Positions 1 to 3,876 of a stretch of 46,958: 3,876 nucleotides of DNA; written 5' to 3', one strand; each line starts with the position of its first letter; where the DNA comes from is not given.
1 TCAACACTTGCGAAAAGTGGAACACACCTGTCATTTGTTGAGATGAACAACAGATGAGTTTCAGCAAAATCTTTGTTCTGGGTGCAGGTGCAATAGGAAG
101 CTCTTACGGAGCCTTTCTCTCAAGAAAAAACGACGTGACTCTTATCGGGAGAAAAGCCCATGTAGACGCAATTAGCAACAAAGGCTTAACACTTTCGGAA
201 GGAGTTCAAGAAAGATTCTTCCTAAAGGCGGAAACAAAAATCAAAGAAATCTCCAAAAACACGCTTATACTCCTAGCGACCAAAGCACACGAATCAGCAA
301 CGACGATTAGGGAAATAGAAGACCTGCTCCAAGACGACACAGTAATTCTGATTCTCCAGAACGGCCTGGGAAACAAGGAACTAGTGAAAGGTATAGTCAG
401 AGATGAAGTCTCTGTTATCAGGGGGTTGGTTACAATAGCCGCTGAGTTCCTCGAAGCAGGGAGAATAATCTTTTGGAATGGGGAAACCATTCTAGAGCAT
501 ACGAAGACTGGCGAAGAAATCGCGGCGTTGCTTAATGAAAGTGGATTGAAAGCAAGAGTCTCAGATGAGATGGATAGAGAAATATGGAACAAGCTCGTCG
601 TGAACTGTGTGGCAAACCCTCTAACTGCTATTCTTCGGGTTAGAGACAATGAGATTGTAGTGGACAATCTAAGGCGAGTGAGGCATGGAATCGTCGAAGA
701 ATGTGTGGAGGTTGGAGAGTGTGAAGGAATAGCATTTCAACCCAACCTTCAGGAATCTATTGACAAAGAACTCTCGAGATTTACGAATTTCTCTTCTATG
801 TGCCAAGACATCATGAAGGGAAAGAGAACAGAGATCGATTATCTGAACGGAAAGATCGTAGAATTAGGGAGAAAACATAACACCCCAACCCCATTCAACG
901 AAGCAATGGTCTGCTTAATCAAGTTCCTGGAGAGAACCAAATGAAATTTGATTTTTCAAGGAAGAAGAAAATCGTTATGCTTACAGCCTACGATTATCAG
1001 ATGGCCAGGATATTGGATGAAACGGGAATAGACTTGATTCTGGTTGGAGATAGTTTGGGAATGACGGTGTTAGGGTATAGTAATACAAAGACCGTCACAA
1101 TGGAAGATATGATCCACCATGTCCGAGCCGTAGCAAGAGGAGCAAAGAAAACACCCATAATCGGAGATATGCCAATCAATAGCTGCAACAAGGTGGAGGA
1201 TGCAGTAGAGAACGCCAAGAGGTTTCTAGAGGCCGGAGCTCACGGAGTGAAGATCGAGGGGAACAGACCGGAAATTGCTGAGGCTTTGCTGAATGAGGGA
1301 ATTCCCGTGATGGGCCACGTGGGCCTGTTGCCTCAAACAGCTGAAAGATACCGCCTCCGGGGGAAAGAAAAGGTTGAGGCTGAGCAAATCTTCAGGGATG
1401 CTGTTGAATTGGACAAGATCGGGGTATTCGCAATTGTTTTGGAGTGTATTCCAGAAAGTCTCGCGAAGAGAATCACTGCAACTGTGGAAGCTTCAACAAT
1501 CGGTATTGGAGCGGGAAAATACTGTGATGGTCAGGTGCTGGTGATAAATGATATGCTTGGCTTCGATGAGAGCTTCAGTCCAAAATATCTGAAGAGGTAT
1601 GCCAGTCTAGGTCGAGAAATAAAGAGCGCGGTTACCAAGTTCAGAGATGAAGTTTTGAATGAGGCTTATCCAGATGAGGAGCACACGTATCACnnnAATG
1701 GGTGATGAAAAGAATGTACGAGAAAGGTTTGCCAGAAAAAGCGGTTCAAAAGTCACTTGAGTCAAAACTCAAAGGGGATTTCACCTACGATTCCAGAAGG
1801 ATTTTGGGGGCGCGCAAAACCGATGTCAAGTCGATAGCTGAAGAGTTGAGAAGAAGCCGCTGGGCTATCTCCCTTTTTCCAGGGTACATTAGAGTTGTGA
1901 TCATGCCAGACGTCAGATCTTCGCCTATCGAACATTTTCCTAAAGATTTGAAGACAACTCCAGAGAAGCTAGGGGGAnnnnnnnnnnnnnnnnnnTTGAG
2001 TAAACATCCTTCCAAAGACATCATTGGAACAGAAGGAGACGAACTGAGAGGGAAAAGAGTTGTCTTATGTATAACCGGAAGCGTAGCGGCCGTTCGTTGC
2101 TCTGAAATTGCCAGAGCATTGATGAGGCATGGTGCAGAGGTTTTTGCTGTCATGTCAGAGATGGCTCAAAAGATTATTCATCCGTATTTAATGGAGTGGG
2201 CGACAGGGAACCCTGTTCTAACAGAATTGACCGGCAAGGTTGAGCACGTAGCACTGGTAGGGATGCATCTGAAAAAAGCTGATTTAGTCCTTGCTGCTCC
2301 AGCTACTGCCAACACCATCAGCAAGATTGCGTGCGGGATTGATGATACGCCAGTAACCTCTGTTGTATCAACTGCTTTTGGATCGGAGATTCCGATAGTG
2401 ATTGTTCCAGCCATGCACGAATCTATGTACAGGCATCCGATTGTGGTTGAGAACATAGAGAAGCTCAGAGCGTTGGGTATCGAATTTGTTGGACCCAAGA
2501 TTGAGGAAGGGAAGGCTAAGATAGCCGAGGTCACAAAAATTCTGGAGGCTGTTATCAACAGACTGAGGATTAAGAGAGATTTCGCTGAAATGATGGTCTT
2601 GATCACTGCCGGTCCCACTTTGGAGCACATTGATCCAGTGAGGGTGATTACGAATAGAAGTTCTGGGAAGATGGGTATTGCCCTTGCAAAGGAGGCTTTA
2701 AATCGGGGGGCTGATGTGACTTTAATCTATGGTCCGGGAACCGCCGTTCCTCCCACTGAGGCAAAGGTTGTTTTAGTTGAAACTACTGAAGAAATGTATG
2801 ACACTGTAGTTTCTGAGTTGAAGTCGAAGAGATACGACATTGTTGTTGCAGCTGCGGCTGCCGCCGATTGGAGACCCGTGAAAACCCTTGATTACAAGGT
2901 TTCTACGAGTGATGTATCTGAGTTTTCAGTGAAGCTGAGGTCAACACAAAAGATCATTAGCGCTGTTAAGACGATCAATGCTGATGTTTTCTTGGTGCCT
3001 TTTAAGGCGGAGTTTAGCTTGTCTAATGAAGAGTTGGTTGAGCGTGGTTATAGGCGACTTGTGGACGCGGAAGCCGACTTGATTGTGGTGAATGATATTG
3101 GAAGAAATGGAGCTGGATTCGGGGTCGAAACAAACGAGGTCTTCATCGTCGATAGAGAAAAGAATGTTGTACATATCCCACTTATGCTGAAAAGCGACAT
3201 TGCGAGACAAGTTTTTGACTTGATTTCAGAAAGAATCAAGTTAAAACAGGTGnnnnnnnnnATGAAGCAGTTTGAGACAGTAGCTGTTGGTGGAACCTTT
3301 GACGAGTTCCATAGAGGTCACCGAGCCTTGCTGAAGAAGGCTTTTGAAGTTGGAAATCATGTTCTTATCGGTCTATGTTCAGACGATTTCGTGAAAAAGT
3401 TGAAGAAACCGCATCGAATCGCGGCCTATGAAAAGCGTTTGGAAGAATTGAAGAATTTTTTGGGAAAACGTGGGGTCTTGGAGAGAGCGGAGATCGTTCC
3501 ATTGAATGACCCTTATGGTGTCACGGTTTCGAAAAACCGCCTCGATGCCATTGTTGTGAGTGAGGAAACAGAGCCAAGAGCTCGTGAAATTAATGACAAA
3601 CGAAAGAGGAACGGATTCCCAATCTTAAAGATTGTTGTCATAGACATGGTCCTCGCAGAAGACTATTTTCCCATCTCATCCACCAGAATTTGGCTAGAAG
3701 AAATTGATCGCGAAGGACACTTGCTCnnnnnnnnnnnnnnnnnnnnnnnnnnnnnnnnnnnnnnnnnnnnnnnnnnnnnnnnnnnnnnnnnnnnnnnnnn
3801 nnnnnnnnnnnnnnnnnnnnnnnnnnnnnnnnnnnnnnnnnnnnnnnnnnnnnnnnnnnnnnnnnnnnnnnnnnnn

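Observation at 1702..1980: CoA cluster carries an in-frame mini-version of the beta-alanine-forming decarboxylase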

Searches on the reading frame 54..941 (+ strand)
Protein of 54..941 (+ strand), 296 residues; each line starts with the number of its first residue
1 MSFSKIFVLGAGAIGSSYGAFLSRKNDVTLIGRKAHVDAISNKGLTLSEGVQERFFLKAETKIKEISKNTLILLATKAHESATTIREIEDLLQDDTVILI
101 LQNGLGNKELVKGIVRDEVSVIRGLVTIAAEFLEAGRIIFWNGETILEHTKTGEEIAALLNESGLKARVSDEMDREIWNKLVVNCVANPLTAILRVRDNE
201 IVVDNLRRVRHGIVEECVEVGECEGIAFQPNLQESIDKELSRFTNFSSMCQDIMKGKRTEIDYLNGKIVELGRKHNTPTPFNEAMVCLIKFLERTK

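Call 3: search_protein_families(library=pfam, proteins=[window:54-941:+], max_evalue=10)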
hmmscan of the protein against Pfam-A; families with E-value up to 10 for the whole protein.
window:54-941:+ (296 aa): 7 families
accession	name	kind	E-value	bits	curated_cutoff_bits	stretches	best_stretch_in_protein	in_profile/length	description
PF08546.17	ApbA_C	-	2.6e-30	105.8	22.7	1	173-292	2-124/125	Ketopantoate reductase PanE/ApbA C terminal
PF02558.23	ApbA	-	1.8e-29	102.7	22.2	1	6-140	1-137/150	Ketopantoate reductase PanE/ApbA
PF01210.29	NAD_Gly3P_dh_N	-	0.00015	22.2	23.1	1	5-120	1-123/158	NAD-dependent glycerol-3-phosphate dehydrogenase N-terminus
PF03807.23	F420_oxidored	-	0.011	16.8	21.6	1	5-100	1-91/94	NADP oxidoreductase coenzyme F420-dependent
PF00070.33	Pyr_redox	-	0.012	16.6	22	1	5-38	1-35/82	Pyridine nucleotide-disulphide oxidoreductase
PF13450.12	NAD_binding_8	-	0.095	13.4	21.9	1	8-37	1-31/68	NAD(P)-binding Rossmann-like domain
PF02254.24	TrkA_N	-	0.14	12.9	23.8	1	6-49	1-46/116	TrkA-N domain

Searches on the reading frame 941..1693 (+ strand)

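Call 3: search_protein_families(library=pfam, proteins=[window:941-1693:+], max_evalue=10)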
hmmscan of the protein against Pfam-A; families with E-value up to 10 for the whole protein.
window:941-1693:+ (251 aa): 4 families
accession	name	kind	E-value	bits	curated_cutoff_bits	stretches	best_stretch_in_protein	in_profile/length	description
PF02548.21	Pantoate_transf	-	4e-95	318.6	28.7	1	7-245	13-258/259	Ketopantoate hydroxymethyltransferase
PF13714.12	PEP_mutase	-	4.4e-10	40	31.5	1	8-108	8-107/240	Phosphoenolpyruvate phosphomutase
PF02679.21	ComA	-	0.054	13.4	25.2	1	52-111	108-170/243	(2R)-phospho-3-sulfolactate synthase (ComA)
PF16153.10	DUF4861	-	0.17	11.3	22.3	1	16-67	164-217/380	Domain of unknown function (DUF4861)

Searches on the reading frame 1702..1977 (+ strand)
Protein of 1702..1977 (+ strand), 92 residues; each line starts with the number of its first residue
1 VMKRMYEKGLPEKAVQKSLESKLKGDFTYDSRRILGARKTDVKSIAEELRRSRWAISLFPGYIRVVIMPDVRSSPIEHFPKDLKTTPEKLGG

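Call 3: search_protein_families(library=pfam, proteins=[window:1702-1977:+], max_evalue=10)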
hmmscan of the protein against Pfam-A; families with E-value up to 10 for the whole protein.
window:1702-1977:+ (92 aa): 0 families

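Call 4: search_protein_families(library=ncbifam, proteins=[window:1702-1977:+], max_evalue=10)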
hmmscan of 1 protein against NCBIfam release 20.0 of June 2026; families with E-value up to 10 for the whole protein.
window:1702-1977:+ (92 aa): 1 family
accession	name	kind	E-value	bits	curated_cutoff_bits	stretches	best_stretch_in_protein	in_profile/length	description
TIGR03812.1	tyr_de_CO2_Arch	equivalog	1.1e-06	27.8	299.4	2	36-84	323-373/375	tyrosine decarboxylase MfnA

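Call 6: search_solved_structures(query=window:1702-1977:+, max_evalue=10, show_alignments=3)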
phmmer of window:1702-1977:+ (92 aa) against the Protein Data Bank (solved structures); distinct sequences matched with E-value up to 10: 16.
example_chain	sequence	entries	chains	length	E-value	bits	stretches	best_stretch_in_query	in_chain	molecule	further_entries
6jo5_6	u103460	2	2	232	0.045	17.6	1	12-71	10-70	Chlorophyll a-b binding protein, chloroplastic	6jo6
7d0j_6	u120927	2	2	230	0.045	17.6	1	12-71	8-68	Chlorophyll a-b binding protein, chloroplastic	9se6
7bgi_6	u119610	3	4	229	0.046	17.5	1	13-71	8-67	Chlorophyll a-b binding protein, chloroplastic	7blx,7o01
7dz7_6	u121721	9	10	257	0.054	17.3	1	11-71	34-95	Chlorophyll a-b binding protein, chloroplastic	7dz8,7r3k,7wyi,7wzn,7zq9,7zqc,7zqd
3f9t_A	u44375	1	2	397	0.083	16.7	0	2-46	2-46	L-tyrosine decarboxylase MfnA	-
6ijj_6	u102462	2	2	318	0.084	16.7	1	11-71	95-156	Lhca6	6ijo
6jy1_A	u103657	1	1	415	0.094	16.5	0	2-46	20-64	L-tyrosine/L-aspartate decarboxylase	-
6ldr_A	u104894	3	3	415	0.094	16.5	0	2-46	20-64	L-tyrosine/L-aspartate decarboxylase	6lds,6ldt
6zzx_9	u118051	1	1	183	0.11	16.3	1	11-67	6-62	Chlorophyll a-b binding protein, chloroplastic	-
6zzy_9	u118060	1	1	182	0.16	15.8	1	11-67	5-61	Chlorophyll a-b binding protein, chloroplastic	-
7bgi_2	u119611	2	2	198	0.4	14.5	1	17-63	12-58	Chlorophyll a-b binding protein, chloroplastic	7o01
7d0j_2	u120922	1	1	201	0.41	14.5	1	17-63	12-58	Chlorophyll a-b binding protein, chloroplastic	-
6jo5_2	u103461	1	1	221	0.49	14.2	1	16-63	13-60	Chlorophyll a-b binding protein, chloroplastic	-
6ijo_2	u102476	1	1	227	0.52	14.2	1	16-63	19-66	Lhca2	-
6m4y_A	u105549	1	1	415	0.55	14.1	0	2-46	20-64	L-tyrosine/L-aspartate decarboxylase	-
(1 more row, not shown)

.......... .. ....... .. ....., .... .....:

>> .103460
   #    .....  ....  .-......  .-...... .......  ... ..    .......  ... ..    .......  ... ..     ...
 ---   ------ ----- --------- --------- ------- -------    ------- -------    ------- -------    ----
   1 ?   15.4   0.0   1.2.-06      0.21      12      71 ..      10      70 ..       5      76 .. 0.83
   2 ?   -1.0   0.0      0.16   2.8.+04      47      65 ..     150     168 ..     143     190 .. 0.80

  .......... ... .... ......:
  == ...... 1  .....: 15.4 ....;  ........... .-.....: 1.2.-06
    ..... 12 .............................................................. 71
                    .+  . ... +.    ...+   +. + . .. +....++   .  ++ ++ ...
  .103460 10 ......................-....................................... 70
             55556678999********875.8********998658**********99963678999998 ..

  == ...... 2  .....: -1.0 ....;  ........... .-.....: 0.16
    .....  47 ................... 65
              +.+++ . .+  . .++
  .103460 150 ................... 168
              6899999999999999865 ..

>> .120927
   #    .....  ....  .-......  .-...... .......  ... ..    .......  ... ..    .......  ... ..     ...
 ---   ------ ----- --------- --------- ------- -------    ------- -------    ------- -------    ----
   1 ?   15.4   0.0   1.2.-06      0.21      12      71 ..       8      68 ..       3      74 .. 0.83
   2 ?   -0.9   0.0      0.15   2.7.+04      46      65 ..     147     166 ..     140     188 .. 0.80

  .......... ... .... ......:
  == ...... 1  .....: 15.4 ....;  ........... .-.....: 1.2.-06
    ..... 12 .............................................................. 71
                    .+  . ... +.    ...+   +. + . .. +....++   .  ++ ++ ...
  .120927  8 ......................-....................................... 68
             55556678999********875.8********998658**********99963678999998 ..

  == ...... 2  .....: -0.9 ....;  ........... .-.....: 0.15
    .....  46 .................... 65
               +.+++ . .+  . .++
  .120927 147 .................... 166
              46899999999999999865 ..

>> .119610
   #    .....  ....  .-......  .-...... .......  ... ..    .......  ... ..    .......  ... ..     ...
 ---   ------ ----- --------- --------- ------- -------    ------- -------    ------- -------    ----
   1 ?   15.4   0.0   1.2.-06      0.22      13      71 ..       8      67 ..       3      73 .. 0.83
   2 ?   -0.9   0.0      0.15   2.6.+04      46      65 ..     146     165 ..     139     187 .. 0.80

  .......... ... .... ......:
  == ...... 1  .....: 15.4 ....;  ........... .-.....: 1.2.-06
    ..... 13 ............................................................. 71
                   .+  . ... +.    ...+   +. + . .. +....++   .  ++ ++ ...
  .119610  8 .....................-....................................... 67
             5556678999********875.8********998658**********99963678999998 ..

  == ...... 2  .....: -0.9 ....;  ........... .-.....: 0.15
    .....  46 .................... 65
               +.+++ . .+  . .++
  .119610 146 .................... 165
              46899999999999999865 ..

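Call 8: find_homologous_proteins(query=window:1702-1977:+, max_evalue=1)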
Query window:1702-1977:+ (92 aa): 2 proteins with E <= 1 among 3 candidates.
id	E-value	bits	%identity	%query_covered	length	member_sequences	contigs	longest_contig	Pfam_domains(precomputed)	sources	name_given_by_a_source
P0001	2.3e-48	180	97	96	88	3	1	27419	-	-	-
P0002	3.9e-41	157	88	96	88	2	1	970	-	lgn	-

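Call 10: find_encoding_contigs(protein=P0002, flank=10000)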
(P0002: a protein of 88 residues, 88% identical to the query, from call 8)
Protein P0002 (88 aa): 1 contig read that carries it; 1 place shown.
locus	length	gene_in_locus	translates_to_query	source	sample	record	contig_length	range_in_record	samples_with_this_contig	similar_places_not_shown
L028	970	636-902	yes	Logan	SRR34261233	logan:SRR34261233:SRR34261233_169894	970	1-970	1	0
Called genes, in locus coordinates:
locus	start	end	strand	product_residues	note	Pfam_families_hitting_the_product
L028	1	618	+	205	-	?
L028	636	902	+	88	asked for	-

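Call 11: find_encoding_contigs(protein=P0001, flank=10000)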
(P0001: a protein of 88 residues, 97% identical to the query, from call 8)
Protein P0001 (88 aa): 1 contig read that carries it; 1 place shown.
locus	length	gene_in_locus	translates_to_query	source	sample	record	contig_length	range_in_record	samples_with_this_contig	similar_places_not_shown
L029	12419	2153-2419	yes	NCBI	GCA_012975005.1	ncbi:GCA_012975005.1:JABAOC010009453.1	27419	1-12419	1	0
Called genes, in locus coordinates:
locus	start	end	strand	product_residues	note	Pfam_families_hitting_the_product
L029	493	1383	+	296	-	PF02558:ApbA, PF08546:ApbA_C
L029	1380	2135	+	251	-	PF02548:Pantoate_transf, PF13714:PEP_mutase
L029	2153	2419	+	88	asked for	-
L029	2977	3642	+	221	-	PF04127:DFP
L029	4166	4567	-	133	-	-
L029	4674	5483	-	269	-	-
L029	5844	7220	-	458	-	PF00390:malic, PF03949:Malic_M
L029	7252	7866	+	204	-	PF09719:C_GCAxxG_C_C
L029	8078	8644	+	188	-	PF01944:SpoIIM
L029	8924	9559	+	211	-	PF00483:NTP_transferase, PF12804:NTP_transf_3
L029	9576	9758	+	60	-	-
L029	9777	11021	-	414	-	PF07690:MFS_1, PF05977:MFS_3 (faint), PF07690:MFS_1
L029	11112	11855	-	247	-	PF01978:TrmB, PF11495:TrmB_EBD_N (weak)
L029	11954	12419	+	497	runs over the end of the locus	PF23545:Zn_ribbon_HMPTM, PF04055:Radical_SAM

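Call 23: find_related_loci(query=A1, collection=metagenome_contigs, flank=3000)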
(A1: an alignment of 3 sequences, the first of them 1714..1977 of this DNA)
Query A1 (88 aa) in metagenome_contigs; peptide patterns used: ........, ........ (x = any residue, [..] = any of these).
95 stretches matched a pattern; 3 encode a relative of the query (tblastn E <= 1e-3); 3 distinct loci.
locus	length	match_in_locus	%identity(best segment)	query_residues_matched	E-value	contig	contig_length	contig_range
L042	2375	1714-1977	97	1-88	1e-55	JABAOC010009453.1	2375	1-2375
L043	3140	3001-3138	100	1-46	3e-27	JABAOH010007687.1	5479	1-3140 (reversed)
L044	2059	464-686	70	1-88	1e-18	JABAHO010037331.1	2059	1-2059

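Call 24: find_related_loci(query=A1, collection=genome_contigs, flank=3000)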
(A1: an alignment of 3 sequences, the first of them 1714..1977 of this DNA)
Query A1 (88 aa) in genome_contigs; peptide patterns used: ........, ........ (x = any residue, [..] = any of these).
34 stretches matched a pattern, but none encodes a relative of the query by tblastn (E <= 1e-3).

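Call 64: predict_structure(protein=window:1714-1977:+)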
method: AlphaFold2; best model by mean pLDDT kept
length: 88 residues; sequences in the alignment: 1
mean_pLDDT: 47.6   pTM: 0.28
mean pLDDT of the five models: 47.6, 46.0, 42.3, 41.2, 38.0
residues with pLDDT >= 90: 0; 70-90: 0; 50-70: 39; < 50: 49
segments of 3 or more residues with pLDDT < 50: 1-5, 24-30, 55-62, 64-88
pLDDT, mean of each block of 10 residues (from residue 1): 47 58 46 53 58 49 43 36 37
secondary structure, 60 per line:
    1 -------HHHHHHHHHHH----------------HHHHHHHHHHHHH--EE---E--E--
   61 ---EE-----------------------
elements in order: H8-18 H35-47

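Call 82: list_cluster_members(proteins=[P0001, P0002])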
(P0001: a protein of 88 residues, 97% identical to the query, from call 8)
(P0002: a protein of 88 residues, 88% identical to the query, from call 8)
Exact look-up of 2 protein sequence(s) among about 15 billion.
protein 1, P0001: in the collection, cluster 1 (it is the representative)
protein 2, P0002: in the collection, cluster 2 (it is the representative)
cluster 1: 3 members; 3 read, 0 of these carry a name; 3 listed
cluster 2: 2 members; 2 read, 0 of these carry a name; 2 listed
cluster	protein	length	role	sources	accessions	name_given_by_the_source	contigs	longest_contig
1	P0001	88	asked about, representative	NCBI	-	-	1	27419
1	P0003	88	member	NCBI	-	-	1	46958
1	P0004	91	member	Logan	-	-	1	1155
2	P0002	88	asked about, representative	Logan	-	-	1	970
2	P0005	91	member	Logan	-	-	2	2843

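Call 84: find_encoding_contigs(protein=P0005, flank=3000)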
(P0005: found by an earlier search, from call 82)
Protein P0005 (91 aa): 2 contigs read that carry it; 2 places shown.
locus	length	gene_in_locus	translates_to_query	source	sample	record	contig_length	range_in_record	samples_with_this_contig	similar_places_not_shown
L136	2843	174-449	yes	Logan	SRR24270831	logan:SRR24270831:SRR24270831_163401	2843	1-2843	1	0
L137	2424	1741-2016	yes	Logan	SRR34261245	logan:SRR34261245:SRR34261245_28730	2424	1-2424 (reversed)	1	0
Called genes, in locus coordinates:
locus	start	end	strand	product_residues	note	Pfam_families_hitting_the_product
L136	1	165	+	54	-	?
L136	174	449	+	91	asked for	-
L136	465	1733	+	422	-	PF02441:Flavoprotein, PF04127:DFP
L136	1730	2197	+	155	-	PF01467:CTP_transf_like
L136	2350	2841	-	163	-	?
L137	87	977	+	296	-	PF02558:ApbA, PF08546:ApbA_C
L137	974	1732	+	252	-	PF02548:Pantoate_transf, PF13714:PEP_mutase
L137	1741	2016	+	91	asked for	-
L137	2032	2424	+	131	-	?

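Call 85: find_encoding_contigs(protein=P0004, flank=3000)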
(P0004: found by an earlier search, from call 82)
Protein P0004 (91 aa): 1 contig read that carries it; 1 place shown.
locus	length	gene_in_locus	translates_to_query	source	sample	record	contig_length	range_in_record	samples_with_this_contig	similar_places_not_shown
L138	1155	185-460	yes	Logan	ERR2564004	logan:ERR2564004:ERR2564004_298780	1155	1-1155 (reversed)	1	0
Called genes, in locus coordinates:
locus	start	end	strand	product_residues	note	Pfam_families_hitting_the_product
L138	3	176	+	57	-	?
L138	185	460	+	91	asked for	-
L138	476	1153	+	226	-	?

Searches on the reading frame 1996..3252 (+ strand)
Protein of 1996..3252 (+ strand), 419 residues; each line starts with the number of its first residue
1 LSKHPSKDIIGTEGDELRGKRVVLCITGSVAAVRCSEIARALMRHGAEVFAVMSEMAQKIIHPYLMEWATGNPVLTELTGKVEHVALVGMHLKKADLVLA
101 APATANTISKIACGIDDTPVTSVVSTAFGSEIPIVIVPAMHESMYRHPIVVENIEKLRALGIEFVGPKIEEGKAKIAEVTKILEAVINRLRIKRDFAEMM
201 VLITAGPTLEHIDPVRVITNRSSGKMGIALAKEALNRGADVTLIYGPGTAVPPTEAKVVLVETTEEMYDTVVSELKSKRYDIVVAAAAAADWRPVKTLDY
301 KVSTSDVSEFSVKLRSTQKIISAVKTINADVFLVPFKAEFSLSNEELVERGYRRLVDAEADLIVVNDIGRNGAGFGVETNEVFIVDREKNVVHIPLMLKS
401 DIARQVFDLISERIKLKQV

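Call 3: search_protein_families(library=pfam, proteins=[window:1996-3252:+], max_evalue=10)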
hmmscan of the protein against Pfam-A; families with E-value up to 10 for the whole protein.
window:1996-3252:+ (419 aa): 5 families
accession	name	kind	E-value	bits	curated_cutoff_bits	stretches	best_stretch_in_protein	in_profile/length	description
PF04127.22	DFP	-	4.3e-56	190.1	22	1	198-385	3-186/186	DNA/pantothenate metabolism flavoprotein C-terminal domain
PF02441.25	Flavoprotein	-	9.8e-30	103.7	22.7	1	20-189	1-161/162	Flavoprotein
PF13241.12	NAD_binding_7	-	0.0042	18.1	22.1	1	17-109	5-76/104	Putative NAD(P)-binding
PF04422.18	FrhB_FdhB_N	-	0.18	12.4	22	1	218-270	12-63/78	Coenzyme F420 hydrogenase/dehydrogenase, beta subunit N-term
PF15061.11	DUF4538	-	0.7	10.1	27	1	133-147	23-37/57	Domain of unknown function (DUF4538)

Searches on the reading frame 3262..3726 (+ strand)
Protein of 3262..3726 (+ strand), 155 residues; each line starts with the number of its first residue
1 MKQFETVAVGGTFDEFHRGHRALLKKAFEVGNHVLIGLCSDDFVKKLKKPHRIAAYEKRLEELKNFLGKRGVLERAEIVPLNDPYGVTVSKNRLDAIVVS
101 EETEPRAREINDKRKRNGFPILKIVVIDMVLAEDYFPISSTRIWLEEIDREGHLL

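Call 3: search_protein_families(library=pfam, proteins=[window:3262-3726:+], max_evalue=10)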
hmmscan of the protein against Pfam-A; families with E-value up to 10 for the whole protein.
window:3262-3726:+ (155 aa): 4 families
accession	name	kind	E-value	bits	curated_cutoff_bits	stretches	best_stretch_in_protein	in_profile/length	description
PF01467.32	CTP_transf_like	-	1.3e-16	61.4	21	1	9-143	2-130/133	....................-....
PF06574.18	FAD_syn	-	0.0014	18.9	27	1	5-32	7-34/158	FAD synthetase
PF09153.16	MGMT_N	-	0.0026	18.2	22.1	1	27-92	6-73/90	Methylated DNA-protein cysteine methyltransferase, N-terminal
PF01747.23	ATP-sulfurylase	-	0.14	12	24.3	1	5-62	20-78/212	ATP-sulfurylase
